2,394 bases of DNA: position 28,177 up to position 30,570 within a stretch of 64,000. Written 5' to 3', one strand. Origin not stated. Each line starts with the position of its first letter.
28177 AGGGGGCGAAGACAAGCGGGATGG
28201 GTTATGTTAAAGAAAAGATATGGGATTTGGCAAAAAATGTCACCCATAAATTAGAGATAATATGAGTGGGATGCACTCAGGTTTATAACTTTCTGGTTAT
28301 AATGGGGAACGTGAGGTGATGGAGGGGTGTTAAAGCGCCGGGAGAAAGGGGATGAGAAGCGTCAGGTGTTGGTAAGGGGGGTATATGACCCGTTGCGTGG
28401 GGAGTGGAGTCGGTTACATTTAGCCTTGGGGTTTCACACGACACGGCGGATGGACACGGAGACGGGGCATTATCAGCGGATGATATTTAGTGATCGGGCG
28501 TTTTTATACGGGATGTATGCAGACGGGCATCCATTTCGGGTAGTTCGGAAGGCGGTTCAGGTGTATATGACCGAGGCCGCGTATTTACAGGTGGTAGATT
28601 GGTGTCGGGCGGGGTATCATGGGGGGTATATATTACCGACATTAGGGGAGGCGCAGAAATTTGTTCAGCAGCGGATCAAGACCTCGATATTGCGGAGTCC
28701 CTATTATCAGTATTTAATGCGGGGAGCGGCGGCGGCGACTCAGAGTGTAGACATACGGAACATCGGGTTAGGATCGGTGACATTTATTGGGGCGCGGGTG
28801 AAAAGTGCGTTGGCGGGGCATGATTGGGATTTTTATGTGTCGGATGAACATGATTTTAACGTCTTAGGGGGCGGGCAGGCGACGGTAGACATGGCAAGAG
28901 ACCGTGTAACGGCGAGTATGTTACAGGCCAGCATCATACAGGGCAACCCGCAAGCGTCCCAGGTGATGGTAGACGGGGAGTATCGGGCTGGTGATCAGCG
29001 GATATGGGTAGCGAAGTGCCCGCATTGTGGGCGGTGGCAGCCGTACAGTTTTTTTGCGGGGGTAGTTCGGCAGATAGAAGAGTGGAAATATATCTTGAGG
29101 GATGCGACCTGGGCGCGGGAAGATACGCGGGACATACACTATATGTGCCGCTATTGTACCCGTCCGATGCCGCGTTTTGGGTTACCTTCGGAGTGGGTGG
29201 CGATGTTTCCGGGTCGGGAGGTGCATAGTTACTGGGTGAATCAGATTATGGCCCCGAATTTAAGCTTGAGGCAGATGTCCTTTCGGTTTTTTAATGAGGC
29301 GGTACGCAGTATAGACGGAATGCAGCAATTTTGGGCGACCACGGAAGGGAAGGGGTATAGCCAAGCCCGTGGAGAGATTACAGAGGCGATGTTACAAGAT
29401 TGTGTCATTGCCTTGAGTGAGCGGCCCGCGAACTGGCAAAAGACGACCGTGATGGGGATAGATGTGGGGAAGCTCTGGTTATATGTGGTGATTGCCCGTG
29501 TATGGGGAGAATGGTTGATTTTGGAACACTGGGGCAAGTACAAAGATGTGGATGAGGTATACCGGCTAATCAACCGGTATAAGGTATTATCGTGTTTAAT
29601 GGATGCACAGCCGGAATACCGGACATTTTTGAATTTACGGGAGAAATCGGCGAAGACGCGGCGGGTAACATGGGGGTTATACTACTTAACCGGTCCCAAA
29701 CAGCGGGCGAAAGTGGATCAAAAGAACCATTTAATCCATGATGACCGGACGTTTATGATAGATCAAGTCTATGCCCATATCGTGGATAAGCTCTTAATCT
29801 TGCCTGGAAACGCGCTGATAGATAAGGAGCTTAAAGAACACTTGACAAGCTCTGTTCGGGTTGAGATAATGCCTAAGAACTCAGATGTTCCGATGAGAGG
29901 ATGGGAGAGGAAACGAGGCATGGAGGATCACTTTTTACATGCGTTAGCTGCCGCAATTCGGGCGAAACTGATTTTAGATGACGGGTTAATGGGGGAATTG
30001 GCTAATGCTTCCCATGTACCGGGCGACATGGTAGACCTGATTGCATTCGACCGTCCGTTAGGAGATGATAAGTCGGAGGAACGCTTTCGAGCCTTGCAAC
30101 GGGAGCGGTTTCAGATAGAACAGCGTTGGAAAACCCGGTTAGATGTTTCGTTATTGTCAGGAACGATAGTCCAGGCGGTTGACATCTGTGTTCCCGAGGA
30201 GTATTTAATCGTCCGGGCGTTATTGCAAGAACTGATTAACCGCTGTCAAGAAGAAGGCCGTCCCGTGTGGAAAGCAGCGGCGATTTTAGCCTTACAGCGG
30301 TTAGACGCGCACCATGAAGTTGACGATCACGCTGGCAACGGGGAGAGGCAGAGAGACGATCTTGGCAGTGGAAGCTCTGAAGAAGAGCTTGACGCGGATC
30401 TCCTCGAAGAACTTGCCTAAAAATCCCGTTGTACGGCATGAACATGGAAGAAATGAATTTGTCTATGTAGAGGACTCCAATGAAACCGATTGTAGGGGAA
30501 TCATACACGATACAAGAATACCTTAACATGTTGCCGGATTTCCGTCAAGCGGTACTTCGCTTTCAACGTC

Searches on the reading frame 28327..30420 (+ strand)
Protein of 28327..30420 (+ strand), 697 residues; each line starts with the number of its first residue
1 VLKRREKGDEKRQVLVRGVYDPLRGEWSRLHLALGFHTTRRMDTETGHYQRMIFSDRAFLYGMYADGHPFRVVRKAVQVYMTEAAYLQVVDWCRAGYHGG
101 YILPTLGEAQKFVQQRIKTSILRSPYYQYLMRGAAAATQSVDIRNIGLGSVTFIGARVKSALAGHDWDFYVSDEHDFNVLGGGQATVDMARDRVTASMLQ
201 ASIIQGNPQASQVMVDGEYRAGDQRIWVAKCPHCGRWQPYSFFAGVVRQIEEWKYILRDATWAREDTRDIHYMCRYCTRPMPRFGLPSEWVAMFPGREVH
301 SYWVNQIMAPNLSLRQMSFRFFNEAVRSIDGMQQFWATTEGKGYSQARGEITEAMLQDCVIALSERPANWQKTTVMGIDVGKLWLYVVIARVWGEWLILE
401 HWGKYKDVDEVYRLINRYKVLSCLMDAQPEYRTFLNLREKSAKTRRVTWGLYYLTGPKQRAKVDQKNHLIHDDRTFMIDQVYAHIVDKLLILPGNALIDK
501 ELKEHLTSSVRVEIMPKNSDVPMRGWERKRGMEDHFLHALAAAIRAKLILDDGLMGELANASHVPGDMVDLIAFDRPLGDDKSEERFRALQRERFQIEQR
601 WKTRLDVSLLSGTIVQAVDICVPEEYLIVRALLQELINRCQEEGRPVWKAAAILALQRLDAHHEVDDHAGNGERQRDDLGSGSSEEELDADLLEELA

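Call 52: search_protein_families(library=phrogs, proteins=[window:28327-30420:+], max_evalue=0.00001)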
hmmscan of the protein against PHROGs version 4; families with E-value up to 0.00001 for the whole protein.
window:28327-30420:+ (697 aa): 3 families
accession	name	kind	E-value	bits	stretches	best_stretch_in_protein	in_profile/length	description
phrog_675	-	head and packaging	3.2e-55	188.5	1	49-546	36-546/576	terminase large subunit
phrog_15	-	head and packaging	4.8e-12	46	1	101-388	433-730/1330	terminase large subunit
phrog_12876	-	head and packaging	4.5e-09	37.3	1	108-316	5-215/235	terminase large subunit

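Call 53: find_related_loci(query=window:28327-30420:+, collection=viral_contigs, flank=1000)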
Query window:28327-30420:+ (697 aa) in viral_contigs; peptide patterns used: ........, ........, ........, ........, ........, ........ (x = any residue, [..] = any of these).
1 stretches matched a pattern, but none encodes a relative of the query by tblastn (E <= 1e-3).
